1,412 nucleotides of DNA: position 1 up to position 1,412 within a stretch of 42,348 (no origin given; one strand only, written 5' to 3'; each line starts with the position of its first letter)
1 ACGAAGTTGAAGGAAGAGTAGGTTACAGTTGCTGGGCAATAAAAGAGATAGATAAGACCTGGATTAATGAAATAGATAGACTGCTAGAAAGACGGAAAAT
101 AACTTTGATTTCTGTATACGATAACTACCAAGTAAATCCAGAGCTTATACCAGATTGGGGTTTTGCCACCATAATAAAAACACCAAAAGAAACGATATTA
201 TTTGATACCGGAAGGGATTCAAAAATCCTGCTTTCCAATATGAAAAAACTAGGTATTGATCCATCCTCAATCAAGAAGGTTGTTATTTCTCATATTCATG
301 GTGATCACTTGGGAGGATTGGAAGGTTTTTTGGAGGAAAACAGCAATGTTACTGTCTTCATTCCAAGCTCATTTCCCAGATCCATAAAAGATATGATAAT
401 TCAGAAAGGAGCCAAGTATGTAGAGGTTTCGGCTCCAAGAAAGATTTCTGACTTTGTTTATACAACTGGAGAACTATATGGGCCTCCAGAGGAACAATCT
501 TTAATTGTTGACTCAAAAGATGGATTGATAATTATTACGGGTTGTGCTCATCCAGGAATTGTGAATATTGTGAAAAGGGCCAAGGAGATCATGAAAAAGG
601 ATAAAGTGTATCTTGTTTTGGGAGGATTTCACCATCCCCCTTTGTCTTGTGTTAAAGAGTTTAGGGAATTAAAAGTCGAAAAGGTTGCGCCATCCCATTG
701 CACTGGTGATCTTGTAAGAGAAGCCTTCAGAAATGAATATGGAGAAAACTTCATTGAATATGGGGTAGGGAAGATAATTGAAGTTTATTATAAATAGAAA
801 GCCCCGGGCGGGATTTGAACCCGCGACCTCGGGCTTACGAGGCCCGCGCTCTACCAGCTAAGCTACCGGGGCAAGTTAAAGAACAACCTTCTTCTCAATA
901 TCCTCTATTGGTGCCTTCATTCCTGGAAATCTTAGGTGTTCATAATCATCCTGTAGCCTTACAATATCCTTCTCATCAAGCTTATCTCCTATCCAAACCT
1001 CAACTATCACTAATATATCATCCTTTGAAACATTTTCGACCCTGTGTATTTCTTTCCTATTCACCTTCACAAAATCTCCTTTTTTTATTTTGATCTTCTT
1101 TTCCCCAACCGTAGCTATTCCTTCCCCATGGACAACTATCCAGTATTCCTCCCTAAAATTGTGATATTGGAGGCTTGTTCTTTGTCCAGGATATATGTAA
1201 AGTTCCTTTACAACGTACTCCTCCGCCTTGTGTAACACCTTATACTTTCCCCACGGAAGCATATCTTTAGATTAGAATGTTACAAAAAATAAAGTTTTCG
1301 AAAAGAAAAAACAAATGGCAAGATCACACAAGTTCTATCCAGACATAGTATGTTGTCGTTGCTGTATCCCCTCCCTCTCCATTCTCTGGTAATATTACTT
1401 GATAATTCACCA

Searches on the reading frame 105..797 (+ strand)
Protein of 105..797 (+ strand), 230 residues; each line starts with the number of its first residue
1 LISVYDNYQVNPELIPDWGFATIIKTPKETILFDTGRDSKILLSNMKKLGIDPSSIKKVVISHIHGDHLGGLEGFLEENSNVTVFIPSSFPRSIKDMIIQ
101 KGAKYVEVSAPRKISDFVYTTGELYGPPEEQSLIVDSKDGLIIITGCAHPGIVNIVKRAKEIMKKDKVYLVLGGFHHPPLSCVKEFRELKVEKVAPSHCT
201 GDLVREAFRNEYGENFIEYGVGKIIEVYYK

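Call 6: search_protein_families(library=pfam, proteins=[window:105-797:+], max_evalue=0.01)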
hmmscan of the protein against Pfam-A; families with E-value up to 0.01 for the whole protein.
window:105-797:+ (230 aa): 4 families
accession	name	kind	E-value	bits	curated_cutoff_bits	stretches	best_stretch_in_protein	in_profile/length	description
PF00753.33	Lactamase_B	-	6.3e-13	49.5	22.7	1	20-96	7-84/196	Metallo-beta-lactamase superfamily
PF12706.13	Lactamase_B_2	-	3.2e-06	27.3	27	1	30-98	2-74/200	Beta-lactamase superfamily domain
PF19583.5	ODP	-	0.00034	21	27.2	1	23-99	7-84/194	ODP family beta lactamase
PF23023.1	Anti-Pycsar_Apyc1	-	0.0022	18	50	1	45-76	43-74/250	Anti-Pycsar protein Apyc1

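Call 52: search_protein_families(library=ncbifam, proteins=[window:105-797:+], max_evalue=0.00001)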
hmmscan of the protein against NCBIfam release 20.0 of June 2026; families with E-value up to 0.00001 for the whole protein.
window:105-797:+ (230 aa): 12 families
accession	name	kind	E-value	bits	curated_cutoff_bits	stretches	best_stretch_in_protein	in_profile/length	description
TIGR02651.1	RNase_Z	equivalog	2.5e-11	43.2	292.95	1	21-83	20-79/302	ribonuclease Z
NF000801.0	PRK00055.1-3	equivalog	6.6e-10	38.5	252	1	21-81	22-79/307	ribonuclease Z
NF033105.1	bla_subclass_B3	equivalog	1.1e-09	38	240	1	21-75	25-81/257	subclass B3 metallo-beta-lactamase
NF012229.1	bla_class_B_core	domain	1.8e-09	37.9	100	1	20-78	18-74/139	metallo-beta-lactamase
NF000469.2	CAR_gen_B3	exception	3.8e-08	32.7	500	1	18-72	73-129/311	CAR family subclass B3 metallo-beta-lactamase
NF040644.1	blaPAM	exception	4.5e-07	29.3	615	1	21-73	59-113/287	PAM family subclass B3 metallo-beta-lactamase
NF033088.2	bla_subclass_B1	equivalog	6.1e-07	29.3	200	0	22-79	34-92/217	subclass B1 metallo-beta-lactamase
NF000438.2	blaPOM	exception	8.8e-07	28.4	610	1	21-73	59-113/286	POM family subclass B3 metallo-beta-lactamase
NF000805.0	PRK00055.2-3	equivalog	2.4e-06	27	416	1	27-96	30-98/307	ribonuclease Z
NF000800.0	PRK00055.1-1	equivalog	3.2e-06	26.4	398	1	28-83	32-84/305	ribonuclease Z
NF047979.1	lactonase_AidB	equivalog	5.5e-06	25.8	360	1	43-72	81-110/271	AidB family quorum-quenching N-acyl homoserine lactonase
NF047976.1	lactonase_AhlS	equivalog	9.8e-06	24.9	475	0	42-77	90-125/276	AhlS family quorum-quenching N-acyl homoserine lactonase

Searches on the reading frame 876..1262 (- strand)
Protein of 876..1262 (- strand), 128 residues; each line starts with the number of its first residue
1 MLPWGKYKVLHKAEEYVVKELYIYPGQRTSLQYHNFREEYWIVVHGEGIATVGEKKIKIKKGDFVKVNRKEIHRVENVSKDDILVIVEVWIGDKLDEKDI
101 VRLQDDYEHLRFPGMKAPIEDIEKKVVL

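Call 6: search_protein_families(library=pfam, proteins=[window:876-1262:-], max_evalue=0.01)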
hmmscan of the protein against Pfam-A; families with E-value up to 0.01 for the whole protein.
window:876-1262:- (128 aa): 6 families
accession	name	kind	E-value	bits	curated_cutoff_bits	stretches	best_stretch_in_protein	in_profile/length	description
PF01050.24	MannoseP_isomer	-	3.2e-24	85.8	23.6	1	3-105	15-116/116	Mannose-6-phosphate isomerase C-terminal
PF07883.17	Cupin_2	-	2.2e-11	43.7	27.2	1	23-87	5-67/70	Cupin domain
PF02311.25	AraC_binding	-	0.00059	20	21.1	1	24-81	11-67/135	AraC-like ligand binding domain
PF05899.18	Cupin_3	-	0.0027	17.8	23.5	1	37-67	25-56/74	EutQ-like cupin domain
PF00394.28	Cu-oxidase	-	0.005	17.4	21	1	14-46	101-135/157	Multicopper oxidase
PF06339.18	Ectoine_synth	-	0.0064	17.2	27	1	16-79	35-99/127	Ectoine synthase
